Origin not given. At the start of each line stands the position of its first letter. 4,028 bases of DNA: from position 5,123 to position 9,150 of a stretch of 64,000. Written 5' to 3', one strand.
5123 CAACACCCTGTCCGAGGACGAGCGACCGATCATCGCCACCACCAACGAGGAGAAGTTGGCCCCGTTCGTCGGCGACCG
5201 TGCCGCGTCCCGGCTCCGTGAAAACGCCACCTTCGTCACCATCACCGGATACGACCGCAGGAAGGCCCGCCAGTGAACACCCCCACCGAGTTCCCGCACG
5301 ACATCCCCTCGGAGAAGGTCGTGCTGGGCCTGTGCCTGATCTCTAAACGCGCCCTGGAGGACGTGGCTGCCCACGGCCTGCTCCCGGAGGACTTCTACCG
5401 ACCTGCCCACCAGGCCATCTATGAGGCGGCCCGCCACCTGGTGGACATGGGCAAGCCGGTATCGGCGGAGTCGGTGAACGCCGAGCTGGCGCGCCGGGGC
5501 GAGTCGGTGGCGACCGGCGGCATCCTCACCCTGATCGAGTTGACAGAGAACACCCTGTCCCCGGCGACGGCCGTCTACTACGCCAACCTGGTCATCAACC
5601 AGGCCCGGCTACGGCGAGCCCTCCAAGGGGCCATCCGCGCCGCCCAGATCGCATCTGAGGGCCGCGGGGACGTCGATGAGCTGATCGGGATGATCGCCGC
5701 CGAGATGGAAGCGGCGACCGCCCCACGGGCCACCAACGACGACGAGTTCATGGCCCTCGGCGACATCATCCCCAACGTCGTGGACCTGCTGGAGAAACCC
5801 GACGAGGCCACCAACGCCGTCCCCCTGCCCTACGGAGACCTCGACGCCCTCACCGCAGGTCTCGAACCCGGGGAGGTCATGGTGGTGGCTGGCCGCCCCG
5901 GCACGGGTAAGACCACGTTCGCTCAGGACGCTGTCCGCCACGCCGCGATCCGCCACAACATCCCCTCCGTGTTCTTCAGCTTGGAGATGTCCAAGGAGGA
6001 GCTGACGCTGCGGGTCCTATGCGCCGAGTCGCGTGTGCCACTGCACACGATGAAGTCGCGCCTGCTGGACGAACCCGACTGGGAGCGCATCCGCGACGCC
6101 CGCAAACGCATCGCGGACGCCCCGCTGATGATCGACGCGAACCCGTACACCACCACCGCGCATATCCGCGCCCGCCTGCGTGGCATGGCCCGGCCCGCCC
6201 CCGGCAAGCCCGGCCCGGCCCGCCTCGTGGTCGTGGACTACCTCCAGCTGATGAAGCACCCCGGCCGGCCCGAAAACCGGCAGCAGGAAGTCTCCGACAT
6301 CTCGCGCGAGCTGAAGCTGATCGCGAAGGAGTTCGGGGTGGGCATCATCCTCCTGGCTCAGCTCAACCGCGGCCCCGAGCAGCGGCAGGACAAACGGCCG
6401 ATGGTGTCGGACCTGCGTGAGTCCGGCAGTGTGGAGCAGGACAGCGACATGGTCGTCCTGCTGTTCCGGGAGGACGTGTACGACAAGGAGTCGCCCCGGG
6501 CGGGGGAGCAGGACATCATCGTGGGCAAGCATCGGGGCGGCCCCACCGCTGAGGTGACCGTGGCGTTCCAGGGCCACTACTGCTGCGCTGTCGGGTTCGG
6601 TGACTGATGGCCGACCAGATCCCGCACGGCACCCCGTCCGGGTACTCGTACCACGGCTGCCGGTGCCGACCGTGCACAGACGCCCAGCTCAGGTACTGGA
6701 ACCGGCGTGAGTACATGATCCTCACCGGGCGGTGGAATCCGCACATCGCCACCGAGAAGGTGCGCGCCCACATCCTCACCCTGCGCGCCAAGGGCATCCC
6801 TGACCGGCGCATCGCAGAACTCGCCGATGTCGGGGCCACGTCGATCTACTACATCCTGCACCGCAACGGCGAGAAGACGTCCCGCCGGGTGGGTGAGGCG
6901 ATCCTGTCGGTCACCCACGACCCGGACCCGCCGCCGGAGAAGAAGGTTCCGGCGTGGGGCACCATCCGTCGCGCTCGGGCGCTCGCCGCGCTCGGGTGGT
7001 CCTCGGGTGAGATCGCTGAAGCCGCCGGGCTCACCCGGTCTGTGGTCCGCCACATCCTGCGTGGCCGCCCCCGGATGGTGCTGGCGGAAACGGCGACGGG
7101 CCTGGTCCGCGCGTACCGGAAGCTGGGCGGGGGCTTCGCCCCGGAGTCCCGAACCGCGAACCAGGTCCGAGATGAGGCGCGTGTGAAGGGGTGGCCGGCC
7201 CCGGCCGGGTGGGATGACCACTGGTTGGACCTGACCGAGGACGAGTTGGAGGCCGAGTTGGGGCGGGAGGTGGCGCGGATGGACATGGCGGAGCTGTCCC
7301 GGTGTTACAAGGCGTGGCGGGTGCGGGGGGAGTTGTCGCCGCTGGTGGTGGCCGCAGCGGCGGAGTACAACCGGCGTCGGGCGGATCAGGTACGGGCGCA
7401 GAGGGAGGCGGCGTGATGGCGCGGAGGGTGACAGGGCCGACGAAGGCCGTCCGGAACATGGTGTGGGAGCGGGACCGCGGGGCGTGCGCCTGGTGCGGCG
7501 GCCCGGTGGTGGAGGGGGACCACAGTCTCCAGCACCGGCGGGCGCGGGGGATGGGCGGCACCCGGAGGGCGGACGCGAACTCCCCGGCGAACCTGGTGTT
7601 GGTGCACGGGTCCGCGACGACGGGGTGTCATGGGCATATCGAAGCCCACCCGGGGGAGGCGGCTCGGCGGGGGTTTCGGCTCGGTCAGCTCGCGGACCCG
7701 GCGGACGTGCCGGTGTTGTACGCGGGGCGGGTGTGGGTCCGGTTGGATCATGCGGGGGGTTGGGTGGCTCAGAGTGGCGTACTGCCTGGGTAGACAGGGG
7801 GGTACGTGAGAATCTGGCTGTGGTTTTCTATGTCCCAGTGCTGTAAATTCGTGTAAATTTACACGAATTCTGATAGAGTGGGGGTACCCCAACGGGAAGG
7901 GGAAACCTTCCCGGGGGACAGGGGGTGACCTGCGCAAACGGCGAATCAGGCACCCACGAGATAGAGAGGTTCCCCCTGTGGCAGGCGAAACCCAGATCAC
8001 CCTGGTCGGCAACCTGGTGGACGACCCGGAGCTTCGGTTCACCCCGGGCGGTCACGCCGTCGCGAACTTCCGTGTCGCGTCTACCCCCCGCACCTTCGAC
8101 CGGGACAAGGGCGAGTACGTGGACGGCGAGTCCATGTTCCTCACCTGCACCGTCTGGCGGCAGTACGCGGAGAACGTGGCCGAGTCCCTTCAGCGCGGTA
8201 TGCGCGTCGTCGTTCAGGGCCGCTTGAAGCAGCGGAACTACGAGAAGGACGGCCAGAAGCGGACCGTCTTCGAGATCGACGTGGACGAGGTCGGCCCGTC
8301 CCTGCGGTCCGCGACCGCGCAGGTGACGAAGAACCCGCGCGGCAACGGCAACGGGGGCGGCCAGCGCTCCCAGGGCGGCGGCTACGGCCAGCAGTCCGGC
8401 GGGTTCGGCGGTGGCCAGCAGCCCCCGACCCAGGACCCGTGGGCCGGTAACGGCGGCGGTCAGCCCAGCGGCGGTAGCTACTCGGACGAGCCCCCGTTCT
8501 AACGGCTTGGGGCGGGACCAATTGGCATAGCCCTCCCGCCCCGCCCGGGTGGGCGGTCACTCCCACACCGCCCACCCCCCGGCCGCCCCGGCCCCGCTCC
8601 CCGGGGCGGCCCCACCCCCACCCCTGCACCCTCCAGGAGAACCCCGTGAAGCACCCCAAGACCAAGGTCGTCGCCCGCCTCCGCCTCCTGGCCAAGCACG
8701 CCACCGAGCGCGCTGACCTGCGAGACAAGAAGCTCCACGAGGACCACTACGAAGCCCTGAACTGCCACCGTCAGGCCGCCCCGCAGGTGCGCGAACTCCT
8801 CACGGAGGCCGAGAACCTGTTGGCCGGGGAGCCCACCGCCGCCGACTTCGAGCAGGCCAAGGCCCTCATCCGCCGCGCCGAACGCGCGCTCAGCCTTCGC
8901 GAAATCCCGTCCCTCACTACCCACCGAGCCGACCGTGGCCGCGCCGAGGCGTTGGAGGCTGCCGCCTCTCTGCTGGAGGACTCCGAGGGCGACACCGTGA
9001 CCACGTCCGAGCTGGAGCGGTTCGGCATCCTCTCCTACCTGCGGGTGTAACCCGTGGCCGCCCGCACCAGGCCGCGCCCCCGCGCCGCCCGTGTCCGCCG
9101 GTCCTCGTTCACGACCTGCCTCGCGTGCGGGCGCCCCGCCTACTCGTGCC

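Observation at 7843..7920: Duplicated 24-bp perfect palindrome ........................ with a conserved downstream leader (copy 1, before ssb)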

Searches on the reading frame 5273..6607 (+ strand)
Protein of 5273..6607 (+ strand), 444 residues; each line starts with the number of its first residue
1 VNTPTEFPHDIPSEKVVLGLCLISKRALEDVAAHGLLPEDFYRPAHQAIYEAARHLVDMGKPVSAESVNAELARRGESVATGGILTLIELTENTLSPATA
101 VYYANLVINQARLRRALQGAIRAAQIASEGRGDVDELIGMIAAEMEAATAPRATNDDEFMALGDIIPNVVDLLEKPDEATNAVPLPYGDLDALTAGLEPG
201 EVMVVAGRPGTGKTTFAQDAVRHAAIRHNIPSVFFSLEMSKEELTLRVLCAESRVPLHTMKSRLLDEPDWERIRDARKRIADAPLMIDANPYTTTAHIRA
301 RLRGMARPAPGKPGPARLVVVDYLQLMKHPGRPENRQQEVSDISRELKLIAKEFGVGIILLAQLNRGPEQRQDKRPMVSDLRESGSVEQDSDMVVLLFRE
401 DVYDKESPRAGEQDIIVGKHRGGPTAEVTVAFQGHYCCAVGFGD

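Call 15: search_protein_families(library=pfam, proteins=[window:5273-6607:+])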
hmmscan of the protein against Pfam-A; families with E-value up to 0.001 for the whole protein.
window:5273-6607:+ (444 aa): 7 families
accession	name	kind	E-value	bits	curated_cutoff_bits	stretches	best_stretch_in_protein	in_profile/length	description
PF03796.21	DnaB_C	-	1.7e-84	283.6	27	1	186-436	5-250/255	DnaB-like helicase C terminal domain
PF00772.26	DnaB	-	5.7e-22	78.2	23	1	8-107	3-101/103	DnaB-like helicase N terminal domain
PF13481.12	AAA_25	-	1.4e-13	51.3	27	1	196-365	28-191/195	AAA domain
PF06745.19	ATPase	-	4.9e-07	29.8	26.6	1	190-245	8-64/231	KaiC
PF13401.12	AAA_22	-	1.8e-05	25.5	27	1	202-363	7-123/130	AAA domain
PF00931.28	NB-ARC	-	0.0004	20.2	23.5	1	196-242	15-60/248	NB-ARC domain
PF13191.12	AAA_16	-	0.00047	21.1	32.6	0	199-328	24-145/167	AAA ATPase domain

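Call 18: search_dna_similar(query=window:5273-6607:+, collection=phages, mode=protein, max_rows=25)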
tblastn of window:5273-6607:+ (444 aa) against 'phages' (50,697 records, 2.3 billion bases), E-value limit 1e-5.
Records with a match: 1448; places in all: 1450; records where one place covers at least 80% of the query: 863.
Best place of each record, by identity: <60% 1448.
By first word of the organism name: Mycobacterium 290; Staphylococcus 122; Acinetobacter 112; Escherichia 97; Salmonella 83; Pseudomonas 83; Gordonia 69; Paenibacillus 68; Stx2a-converting 59; Bacteriophage 57; and 89 more.
By host as written in the record: - 196; Mycobacterium smegmatis mc2 155 195; Gordonia terrae 3612 62; Acinetobacter baumannii 53; Mycobacterium smegmatis mc#155 48; Escherichia coli 43; Pseudomonas aeruginosa 37; Paenibacillus larvae 37; and 384 more.
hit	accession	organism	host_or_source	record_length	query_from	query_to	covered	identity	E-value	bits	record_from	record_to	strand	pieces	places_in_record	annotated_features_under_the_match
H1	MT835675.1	Bacteriophage sp.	human fecal samples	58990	8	437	97%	43.9%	9e-97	323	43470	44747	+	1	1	record has no annotation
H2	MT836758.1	Bacteriophage sp.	human fecal samples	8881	8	437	97%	42.3%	4e-87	296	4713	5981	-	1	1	record has no annotation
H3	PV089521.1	Arthrobacter phage MrSmee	Arthrobacter globiformis B-2979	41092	6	444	99%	37.3%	2e-60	218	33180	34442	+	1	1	56: DnaB-like dsDNA helicase | 55: hypothetical protein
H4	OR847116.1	Listeria phage LM 4-11-1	Listeria monocytogenes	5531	8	436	97%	37.6%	7e-76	263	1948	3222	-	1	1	record has no annotation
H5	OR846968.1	Listeria phage LM 4-11-1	Listeria monocytogenes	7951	8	436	97%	37.6%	8e-76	263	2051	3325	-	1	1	record has no annotation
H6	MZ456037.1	Microbacterium phage Pickles13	Microbacterium foliorum NRRL B-24224 SEA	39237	13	437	96%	37.8%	5e-48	182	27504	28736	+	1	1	43: DnaB-like dsDNA helicase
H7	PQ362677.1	Microbacterium phage MenE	Microbacterium foliorum NRRL B-24224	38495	13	437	96%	37.5%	1e-47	181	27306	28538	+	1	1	45: DnaB-like dsDNA helicase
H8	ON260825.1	Microbacterium phage Antuna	Microbacterium foliorum NRRL B-24224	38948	13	437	96%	37.5%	3e-47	180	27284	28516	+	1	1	45: DnaB-like dsDNA helicase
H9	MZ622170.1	Microbacterium phage Blett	Microbacterium foliorum NRRL B-24224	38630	13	437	96%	37.3%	7e-47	179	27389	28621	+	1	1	44: DnaB-like dsDNA helicase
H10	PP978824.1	Microbacterium phage Bush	Microbacterium foliorum NRRL B-24224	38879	13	437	96%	37.3%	8e-47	179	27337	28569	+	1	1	45: DnaB-like dsDNA helicase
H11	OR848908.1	Listeria phage LM 4-14-1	Listeria monocytogenes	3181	17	436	95%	37.6%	6e-74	255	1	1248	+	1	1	record has no annotation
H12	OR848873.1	Listeria phage LM 4-14-1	Listeria monocytogenes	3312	17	436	95%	37.6%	8e-74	255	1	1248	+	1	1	record has no annotation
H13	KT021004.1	Thermobifida phage P1312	Thermobifida fusca NTU22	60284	5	439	98%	36.2%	2e-56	206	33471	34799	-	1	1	replicative DNA helicase | hypothetical protein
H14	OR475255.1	Microbacterium phage Phonegingi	Microbacterium foliorum NRRL B-24224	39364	13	437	96%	37.0%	1e-48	184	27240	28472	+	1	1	44: DnaB-like dsDNA helicase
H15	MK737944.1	Microbacterium phage Warren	Microbacterium foliorum NRRL B-24224 SEA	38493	13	437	96%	37.0%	2e-48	184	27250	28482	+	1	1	44: DnaB-like dsDNA helicase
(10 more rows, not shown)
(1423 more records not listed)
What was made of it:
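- Tried and rejected: DnaB by tblastn is under 45% identical to any phage (call 18).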

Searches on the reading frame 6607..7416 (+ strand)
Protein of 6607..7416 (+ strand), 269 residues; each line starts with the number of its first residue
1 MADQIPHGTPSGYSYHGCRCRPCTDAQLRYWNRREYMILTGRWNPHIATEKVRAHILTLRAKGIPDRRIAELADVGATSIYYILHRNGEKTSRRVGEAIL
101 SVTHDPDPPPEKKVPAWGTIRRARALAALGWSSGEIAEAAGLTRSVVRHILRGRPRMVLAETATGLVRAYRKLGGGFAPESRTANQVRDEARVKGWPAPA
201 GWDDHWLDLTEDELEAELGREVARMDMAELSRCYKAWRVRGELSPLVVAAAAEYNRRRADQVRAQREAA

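Call 15: search_protein_families(library=pfam, proteins=[window:6607-7416:+])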
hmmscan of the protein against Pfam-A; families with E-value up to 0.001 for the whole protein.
window:6607-7416:+ (269 aa): 3 families
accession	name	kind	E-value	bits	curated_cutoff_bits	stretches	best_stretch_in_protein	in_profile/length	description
PF13384.12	HTH_23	-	5.9e-07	29.6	24.6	1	48-86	2-40/50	Homeodomain-like domain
PF01381.28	HTH_3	-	2.7e-05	24.5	23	1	120-170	1-48/55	Helix-turn-helix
PF02796.21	HTH_7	-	0.00078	20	23.8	0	54-85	12-43/45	Helix-turn-helix domain of resolvase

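Call 28: find_homologous_proteins(query=window:6607-7416:+)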
Query window:6607-7416:+ (269 aa): 13 proteins with E <= 0.001 among 8000 candidates.
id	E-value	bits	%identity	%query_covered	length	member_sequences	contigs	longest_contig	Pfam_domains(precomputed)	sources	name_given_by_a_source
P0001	5.3e-178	608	100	100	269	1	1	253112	PF13384.13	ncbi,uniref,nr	ncbi:helix-turn-helix domain-containing protein [Nocardiopsis sp. FR26]|uniref:helix-turn-helix doma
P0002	2.3e-122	426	74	100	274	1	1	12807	PF13384.13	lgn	-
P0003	8.0e-117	407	70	100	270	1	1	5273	-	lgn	-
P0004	5.7e-115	401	70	97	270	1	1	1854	-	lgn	-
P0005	2.9e-95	337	68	88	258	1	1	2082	PF13384.13,PF01381.29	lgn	-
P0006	4.4e-78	280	59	88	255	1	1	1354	PF13384.13,PF02796.22,PF01381.29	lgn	-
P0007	3.1e-56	209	46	96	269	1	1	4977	-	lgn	-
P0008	2.0e-43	167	41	93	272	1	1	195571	-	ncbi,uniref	ncbi:hypothetical protein [Nocardiopsis sp. LOL_012]|uniref:hypothetical protein n=1 Tax=Nocardiopsi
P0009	3.0e-39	153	39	98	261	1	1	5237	-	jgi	jgi:hypothetical protein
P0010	1.0e-37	148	39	98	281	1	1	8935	-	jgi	jgi:AraC-like DNA-binding protein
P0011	8.6e-16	76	32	73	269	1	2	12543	-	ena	-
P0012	2.5e-14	71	65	10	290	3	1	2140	PF01844.30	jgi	jgi:hypothetical protein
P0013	6.5e-7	47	33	28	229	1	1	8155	-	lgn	-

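Call 29: find_encoding_contigs(protein=P0002, flank=10000, max_places=3)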
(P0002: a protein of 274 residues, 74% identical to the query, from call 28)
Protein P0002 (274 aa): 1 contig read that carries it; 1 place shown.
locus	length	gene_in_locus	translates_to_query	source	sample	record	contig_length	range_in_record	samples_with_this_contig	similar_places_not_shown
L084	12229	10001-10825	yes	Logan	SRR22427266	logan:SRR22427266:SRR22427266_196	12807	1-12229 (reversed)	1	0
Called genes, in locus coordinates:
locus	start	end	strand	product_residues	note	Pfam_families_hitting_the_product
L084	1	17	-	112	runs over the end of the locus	-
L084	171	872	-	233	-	PF01381:HTH_3 (faint), PF13384:HTH_23 (faint), PF13413:HTH_25 (faint), PF13443:HTH_26 (faint), PF13744:HTH_37 (faint), PF24250:HVO_2718 (faint), PF13560:HTH_31 (weak)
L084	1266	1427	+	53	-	-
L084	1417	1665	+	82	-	-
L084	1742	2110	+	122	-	-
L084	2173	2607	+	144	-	-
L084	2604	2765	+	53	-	-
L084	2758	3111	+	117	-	-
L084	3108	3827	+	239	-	PF10127:RlaP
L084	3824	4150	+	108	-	-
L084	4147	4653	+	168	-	-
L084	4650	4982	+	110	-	-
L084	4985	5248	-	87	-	-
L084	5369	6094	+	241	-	-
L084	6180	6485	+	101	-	-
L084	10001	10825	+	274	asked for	PF13384:HTH_23 (faint)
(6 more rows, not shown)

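Call 30: find_encoding_contigs(protein=P0008, flank=10000, max_places=3)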
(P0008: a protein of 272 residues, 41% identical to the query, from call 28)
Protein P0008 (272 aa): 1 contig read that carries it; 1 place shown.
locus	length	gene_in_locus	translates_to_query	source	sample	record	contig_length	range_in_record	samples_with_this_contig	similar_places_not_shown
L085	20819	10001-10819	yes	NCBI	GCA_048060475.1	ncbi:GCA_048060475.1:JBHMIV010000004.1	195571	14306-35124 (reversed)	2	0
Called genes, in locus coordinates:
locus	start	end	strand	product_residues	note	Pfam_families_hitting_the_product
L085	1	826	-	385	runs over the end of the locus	PF22022:Phage_int_M (weak), PF00589:Phage_integrase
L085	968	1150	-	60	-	PF12728:HTH_17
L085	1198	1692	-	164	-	PF13560:HTH_31, PF01381:HTH_3 (faint)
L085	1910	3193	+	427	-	-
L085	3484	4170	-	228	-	PF01381:HTH_3 (faint)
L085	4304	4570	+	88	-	-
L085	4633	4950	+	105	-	-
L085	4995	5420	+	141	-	-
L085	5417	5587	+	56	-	-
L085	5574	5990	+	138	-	-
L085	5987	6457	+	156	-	-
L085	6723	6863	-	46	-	-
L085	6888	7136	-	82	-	-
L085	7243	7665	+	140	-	-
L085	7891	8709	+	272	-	PF13730:HTH_36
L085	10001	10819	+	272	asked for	-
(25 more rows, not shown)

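Call 31: find_encoding_contigs(protein=P0003, flank=6000, max_places=3)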
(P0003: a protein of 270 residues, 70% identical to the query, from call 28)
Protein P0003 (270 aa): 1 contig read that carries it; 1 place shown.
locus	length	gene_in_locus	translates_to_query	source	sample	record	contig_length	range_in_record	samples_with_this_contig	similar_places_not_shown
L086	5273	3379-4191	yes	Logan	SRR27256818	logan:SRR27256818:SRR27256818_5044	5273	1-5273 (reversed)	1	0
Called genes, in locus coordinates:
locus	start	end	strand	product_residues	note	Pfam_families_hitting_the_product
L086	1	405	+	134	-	?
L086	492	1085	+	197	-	-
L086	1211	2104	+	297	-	PF13730:HTH_36 (weak)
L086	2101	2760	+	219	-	-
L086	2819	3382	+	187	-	PF02467:Whib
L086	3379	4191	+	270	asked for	-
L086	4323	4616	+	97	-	-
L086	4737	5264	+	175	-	PF00436:SSB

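Call 42: find_related_loci(query=A2, collection=viral_contigs, flank=10000)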
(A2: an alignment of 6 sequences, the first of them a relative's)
Query A2 (269 aa) in viral_contigs; peptide patterns used: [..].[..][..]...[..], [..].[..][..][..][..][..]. (x = any residue, [..] = any of these).
44 stretches matched a pattern; 10 encode a relative of the query (tblastn E <= 1e-3); 9 distinct loci.
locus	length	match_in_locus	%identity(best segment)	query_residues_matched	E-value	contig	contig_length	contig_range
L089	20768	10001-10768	37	6-254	1e-41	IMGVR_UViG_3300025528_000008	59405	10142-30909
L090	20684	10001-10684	33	6-224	2e-22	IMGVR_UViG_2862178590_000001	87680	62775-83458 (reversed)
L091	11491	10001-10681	31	6-224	5e-21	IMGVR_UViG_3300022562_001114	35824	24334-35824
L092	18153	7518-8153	31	6-208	1e-20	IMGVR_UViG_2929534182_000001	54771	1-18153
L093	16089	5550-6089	33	33-208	1e-14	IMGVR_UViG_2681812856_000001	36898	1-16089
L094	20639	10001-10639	29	7-208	1e-14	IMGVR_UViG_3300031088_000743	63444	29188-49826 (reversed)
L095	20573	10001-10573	30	26-208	3e-14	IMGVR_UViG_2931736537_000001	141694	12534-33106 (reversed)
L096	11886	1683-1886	38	13-80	4e-10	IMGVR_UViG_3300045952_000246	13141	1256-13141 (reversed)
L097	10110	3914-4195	38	6-112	2e-9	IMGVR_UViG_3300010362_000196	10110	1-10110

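Call 46: find_encoding_contigs(protein=P0005, flank=3000, max_places=2)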
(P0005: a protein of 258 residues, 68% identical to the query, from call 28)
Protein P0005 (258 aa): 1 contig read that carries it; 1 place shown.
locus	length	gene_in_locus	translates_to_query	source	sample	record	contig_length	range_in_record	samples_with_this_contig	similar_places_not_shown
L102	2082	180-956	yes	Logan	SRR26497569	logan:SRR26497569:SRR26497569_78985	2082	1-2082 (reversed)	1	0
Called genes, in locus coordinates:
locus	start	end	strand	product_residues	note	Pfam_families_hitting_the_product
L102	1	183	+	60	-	?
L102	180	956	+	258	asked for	PF13384:HTH_23 (faint), PF01381:HTH_3 (faint)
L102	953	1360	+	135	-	-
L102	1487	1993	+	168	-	PF00436:SSB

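Call 47: find_encoding_contigs(protein=P0007, flank=5000, max_places=2)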
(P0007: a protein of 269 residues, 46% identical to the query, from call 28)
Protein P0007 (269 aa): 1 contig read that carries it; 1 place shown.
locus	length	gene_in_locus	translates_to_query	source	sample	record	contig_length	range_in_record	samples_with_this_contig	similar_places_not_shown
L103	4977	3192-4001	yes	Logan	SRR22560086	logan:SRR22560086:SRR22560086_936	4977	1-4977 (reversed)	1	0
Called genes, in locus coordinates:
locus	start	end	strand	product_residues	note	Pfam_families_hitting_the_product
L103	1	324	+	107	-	?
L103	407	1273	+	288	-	PF13730:HTH_36 (weak)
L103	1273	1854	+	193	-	PF01695:IstB_IS21 (weak)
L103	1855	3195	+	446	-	PF00772:DnaB, PF13191:AAA_16 (faint), PF13481:AAA_25, PF03796:DnaB_C, PF06745:ATPase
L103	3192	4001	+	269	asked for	-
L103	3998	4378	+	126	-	-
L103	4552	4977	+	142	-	?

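Call 48: find_encoding_contigs(protein=P0010, flank=9000, max_places=2)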
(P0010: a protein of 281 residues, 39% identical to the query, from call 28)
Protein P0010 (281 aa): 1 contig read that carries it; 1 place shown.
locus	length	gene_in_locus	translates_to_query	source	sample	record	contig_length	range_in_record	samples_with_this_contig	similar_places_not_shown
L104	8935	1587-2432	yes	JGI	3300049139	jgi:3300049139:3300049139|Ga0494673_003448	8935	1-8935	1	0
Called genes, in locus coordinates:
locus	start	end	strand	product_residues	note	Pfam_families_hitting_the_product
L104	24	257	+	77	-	-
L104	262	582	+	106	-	-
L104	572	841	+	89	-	PF02467:Whib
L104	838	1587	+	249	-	PF13392:HNH_3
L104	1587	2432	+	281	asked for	-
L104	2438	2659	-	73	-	-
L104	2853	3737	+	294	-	-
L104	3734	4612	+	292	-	PF03796:DnaB_C, PF06745:ATPase (weak), PF13481:AAA_25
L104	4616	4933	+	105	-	-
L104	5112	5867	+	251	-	-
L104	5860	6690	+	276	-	PF07505:DUF5131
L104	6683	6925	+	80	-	-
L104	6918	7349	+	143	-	-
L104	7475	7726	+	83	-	-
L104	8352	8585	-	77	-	-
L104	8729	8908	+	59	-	-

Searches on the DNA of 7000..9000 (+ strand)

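Call 4: search_dna_similar(query=window:7000-9000:+, collection=phages, mode=near, max_rows=30)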
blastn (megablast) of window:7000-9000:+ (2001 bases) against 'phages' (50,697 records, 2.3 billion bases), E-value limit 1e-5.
No match.
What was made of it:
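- Tried and rejected: Megablast of 7000-9000 against GenBank phages found nothing (call 4).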

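Call 52: search_rna_families(source=window, start=7600, end=8200, threshold=evalue, max_evalue=1)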
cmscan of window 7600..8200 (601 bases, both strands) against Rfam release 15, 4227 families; matches with E-value up to 1: 0.
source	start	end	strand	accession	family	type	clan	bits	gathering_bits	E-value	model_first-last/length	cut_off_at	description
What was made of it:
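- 7923..7955 (+): ssb-specific conserved 5'-UTR stem-loop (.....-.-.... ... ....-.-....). It is followed by the ribosome-binding site GAGAGG (7964-7969) and the GTG start at 7978. No Rfam match (call 52).
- On Known RNA families (Rfam 15): No match at E <= 1 in 7600-8200 (call 52).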

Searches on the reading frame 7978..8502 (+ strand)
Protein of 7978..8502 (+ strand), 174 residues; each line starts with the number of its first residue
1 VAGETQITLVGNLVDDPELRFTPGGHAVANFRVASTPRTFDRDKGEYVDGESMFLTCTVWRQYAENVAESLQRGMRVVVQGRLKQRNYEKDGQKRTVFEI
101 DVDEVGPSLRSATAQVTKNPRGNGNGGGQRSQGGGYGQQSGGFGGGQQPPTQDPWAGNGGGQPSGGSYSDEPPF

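Call 15: search_protein_families(library=pfam, proteins=[window:7978-8502:+])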
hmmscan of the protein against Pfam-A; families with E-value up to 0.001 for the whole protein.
window:7978-8502:+ (174 aa): 3 families
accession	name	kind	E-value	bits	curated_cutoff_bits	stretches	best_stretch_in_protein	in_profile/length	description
PF00436.31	SSB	-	1.6e-28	99.2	26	1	6-106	3-102/104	Single-strand binding protein family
PF13742.12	tRNA_anti_2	-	3.3e-05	24.5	27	1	51-93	46-86/95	OB-fold nucleic acid binding domain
PF01336.31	tRNA_anti-codon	-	4.5e-05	23.7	27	1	54-104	28-71/75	OB-fold nucleic acid binding domain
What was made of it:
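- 7978..8502 (+): ssb gene, the first gene of the unit driven by copy 1. Pfam SSB, E = 1.6e-28 (call 15).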

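Call 19: find_related_loci(query=window:7978-8502:+, collection=viral_contigs, flank=3000)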
Query window:7978-8502:+ (174 aa) in viral_contigs; peptide patterns used: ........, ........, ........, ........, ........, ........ (x = any residue, [..] = any of these).
161 stretches matched a pattern; 139 encode a relative of the query (tblastn E <= 1e-3); the best 80 are kept; 80 distinct loci.
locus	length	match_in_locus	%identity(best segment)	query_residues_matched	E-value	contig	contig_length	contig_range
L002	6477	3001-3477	63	1-174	2e-66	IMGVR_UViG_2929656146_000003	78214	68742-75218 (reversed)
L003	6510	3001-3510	71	1-174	2e-64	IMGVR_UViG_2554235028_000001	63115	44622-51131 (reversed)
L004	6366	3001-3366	83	1-121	8e-64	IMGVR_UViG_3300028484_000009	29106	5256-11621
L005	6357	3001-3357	82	1-118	5e-63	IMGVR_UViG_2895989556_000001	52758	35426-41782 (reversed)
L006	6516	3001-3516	58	1-174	1e-60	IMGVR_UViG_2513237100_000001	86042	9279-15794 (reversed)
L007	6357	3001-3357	77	1-118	8e-60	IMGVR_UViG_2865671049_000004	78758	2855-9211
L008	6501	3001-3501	58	1-174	1e-59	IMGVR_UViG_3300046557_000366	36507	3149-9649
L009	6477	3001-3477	59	1-174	2e-59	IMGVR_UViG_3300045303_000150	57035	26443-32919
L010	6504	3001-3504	57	1-174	2e-57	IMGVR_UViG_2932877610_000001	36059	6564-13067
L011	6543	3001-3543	57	1-174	1e-56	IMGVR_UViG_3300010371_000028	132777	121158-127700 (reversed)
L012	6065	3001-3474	59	1-174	7e-57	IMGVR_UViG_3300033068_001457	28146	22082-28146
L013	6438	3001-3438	68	1-146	3e-55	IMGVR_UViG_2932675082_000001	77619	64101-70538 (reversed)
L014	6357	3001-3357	72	1-118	1e-54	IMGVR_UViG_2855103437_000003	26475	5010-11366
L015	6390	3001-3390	65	1-130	1e-54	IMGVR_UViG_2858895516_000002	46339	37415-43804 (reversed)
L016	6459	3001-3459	59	1-156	3e-54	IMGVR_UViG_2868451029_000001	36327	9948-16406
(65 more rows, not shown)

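Call 22: find_encoding_contigs(protein=window:7978-8502:+, flank=3000, max_places=6)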
Protein window:7978-8502:+ (174 aa): 1 contig read that carries it; 1 place shown.
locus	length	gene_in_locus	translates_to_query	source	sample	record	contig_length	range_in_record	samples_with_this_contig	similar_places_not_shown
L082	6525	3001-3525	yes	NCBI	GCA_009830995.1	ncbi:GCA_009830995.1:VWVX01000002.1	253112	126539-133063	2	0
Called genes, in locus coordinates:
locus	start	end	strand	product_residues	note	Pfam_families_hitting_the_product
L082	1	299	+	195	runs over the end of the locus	-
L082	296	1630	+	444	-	PF00772:DnaB, PF13401:AAA_22 (faint), PF13481:AAA_25, PF03796:DnaB_C, PF06745:ATPase (weak)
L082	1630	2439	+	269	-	PF13384:HTH_23 (faint)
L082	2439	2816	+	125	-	-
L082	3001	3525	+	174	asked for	PF00436:SSB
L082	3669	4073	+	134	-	-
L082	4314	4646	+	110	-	-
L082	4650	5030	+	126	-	-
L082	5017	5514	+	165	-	-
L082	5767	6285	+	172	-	-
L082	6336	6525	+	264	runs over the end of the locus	PF23859:DpdA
